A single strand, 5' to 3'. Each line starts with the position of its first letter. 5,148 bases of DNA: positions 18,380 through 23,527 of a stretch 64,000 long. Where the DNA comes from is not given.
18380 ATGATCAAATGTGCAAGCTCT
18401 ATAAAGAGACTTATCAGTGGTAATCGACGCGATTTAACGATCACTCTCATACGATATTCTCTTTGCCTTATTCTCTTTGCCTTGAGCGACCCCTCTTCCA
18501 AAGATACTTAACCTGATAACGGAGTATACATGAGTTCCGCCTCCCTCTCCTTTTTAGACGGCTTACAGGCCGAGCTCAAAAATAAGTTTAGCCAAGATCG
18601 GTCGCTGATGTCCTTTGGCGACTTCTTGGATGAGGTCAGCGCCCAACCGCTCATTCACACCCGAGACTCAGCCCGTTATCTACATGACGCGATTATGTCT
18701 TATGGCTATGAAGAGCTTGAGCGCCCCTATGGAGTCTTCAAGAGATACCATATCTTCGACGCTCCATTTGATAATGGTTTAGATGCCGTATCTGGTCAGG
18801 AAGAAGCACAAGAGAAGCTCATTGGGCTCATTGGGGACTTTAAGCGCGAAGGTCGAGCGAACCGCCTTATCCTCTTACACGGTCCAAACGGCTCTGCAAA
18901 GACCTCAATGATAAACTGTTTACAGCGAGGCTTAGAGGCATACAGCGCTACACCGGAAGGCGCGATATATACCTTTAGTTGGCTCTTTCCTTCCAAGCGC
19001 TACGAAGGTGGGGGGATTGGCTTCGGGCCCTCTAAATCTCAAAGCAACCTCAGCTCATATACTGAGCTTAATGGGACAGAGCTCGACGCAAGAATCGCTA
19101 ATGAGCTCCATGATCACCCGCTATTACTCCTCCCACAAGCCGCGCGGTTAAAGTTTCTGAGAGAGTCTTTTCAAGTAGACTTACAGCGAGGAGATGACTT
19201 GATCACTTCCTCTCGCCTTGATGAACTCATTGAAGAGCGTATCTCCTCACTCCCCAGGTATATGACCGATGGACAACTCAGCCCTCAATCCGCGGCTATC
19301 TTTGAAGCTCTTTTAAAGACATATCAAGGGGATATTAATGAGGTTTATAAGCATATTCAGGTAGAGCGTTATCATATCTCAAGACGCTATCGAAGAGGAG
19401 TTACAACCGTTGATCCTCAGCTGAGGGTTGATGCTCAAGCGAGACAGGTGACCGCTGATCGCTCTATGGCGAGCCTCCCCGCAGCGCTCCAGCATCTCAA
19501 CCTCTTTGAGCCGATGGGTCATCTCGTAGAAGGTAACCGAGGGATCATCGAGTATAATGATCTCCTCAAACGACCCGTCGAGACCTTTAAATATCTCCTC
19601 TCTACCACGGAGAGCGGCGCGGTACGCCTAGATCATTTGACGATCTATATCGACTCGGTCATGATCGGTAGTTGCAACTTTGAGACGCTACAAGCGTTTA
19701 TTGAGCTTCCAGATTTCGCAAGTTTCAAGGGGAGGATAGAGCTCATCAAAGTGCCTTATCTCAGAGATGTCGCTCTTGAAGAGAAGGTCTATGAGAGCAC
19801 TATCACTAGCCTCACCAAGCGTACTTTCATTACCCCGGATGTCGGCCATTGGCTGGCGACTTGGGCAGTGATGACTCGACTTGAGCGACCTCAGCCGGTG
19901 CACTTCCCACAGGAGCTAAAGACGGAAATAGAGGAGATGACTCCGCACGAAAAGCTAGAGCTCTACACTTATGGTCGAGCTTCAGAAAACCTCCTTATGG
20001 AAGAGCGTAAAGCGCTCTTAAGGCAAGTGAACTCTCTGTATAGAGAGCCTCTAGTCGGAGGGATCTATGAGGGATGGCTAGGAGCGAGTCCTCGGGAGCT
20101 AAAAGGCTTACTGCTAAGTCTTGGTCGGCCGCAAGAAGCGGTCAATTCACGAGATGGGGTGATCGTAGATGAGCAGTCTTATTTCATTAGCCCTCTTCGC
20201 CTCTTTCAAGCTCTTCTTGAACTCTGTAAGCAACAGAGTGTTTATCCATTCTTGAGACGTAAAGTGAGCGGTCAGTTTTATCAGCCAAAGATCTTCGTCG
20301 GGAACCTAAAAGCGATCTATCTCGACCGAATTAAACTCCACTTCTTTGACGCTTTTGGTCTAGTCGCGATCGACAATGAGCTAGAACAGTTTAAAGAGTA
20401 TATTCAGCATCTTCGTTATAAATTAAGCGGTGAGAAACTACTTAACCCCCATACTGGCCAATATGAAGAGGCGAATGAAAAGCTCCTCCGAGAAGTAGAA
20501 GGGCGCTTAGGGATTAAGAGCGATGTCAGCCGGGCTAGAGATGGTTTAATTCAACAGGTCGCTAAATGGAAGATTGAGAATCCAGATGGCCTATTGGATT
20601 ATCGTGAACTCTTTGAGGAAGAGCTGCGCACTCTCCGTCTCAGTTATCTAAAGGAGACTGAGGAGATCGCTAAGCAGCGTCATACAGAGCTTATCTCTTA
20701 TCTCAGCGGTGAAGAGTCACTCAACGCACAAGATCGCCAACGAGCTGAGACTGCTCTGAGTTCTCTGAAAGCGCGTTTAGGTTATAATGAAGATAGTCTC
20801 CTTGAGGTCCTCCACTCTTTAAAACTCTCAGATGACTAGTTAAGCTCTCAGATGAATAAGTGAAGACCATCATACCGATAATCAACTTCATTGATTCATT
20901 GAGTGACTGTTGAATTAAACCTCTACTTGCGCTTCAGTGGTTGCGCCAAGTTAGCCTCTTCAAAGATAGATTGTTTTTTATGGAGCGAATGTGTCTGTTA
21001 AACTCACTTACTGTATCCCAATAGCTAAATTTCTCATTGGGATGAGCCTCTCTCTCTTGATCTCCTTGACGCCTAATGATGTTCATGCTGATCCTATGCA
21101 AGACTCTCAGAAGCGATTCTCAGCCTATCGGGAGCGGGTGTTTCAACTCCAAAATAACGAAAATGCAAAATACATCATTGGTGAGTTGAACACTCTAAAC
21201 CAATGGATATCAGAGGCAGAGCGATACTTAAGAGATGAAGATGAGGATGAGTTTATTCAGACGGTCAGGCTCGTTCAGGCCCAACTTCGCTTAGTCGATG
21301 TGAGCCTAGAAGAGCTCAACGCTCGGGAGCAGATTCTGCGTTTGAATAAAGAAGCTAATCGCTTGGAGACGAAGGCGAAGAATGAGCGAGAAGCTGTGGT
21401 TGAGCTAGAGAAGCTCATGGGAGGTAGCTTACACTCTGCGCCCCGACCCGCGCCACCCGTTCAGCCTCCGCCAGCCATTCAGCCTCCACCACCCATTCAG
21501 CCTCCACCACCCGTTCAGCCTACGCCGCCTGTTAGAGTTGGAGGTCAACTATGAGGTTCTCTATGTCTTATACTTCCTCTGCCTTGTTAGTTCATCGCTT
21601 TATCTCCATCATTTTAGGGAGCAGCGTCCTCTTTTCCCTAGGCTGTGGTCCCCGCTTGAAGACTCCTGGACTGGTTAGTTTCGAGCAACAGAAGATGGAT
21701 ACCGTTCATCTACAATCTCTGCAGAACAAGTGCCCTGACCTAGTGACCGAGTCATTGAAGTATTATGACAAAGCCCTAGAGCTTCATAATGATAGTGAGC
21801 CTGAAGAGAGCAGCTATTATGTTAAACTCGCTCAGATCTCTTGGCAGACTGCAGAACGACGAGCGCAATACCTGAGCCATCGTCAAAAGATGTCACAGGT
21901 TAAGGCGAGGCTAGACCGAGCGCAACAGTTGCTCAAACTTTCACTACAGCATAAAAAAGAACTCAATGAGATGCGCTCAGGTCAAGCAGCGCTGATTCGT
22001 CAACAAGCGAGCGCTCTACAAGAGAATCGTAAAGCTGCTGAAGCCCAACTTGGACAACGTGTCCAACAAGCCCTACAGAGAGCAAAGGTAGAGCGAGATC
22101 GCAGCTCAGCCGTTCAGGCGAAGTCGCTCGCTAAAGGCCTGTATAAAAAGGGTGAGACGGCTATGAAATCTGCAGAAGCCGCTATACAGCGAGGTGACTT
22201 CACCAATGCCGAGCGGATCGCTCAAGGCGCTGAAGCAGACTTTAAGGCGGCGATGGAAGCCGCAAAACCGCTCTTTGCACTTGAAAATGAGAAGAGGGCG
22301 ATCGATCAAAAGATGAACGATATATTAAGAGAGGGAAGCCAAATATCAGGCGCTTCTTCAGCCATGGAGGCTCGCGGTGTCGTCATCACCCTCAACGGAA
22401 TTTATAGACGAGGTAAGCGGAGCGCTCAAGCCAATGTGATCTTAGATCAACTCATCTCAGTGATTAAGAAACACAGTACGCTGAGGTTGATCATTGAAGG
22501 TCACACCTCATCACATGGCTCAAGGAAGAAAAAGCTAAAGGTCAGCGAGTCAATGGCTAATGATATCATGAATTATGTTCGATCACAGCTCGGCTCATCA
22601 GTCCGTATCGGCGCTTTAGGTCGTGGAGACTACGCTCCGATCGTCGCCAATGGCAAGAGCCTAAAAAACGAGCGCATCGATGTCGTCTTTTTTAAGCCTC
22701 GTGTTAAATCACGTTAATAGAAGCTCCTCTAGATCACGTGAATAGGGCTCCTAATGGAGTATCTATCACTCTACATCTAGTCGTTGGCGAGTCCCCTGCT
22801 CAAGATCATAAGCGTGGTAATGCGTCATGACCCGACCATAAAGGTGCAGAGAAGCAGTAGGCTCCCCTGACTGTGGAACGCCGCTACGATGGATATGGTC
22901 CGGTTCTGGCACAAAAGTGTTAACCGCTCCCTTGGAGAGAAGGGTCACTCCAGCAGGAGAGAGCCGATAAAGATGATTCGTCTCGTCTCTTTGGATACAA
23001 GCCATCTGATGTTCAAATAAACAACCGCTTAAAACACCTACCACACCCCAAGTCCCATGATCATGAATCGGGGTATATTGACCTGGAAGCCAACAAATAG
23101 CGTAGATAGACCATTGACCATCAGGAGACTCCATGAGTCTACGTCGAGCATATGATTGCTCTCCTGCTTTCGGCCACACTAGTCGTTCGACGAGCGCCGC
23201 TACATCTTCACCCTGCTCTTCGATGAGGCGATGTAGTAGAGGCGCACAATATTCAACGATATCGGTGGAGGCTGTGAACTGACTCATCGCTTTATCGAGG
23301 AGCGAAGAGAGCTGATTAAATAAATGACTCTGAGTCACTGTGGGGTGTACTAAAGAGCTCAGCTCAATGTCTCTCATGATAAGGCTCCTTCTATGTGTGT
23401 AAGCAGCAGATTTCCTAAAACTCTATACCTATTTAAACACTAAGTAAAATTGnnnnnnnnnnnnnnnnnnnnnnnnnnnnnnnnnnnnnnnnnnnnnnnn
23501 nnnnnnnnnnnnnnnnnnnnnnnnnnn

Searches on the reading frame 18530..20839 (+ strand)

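Call 25: search_protein_families(library=pfam, proteins=[window:18530-20839:+], max_evalue=0.00001)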
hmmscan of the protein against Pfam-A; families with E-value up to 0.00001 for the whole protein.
window:18530-20839:+ (769 aa): 2 families
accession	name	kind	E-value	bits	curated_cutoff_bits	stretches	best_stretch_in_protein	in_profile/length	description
PF08298.17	AAA_PrkA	-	7.4e-24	84.9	25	1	224-455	129-355/358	PrkA AAA domain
PF06798.17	PrkA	-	4.6e-22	79.4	25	1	474-761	2-253/255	PrkA serine protein kinase C-terminal domain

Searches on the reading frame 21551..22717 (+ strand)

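Call 18: search_protein_families(library=pfam, proteins=[window:21551-22717:+], max_evalue=0.001)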
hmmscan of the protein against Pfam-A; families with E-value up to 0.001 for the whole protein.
window:21551-22717:+ (388 aa): 1 family
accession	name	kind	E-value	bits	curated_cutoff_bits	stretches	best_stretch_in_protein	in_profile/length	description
PF00691.25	OmpA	-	8.3e-07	29.7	27.2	1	293-375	12-96/98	OmpA family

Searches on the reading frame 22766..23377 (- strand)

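Call 18: search_protein_families(library=pfam, proteins=[window:22766-23377:-], max_evalue=0.001)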
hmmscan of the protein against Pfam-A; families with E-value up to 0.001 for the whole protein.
window:22766-23377:- (203 aa): 1 family
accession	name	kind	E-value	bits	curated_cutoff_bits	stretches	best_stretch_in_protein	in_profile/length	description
PF05995.18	CDO_I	-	1.8e-08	34.5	23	1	74-191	56-168/170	Cysteine dioxygenase type I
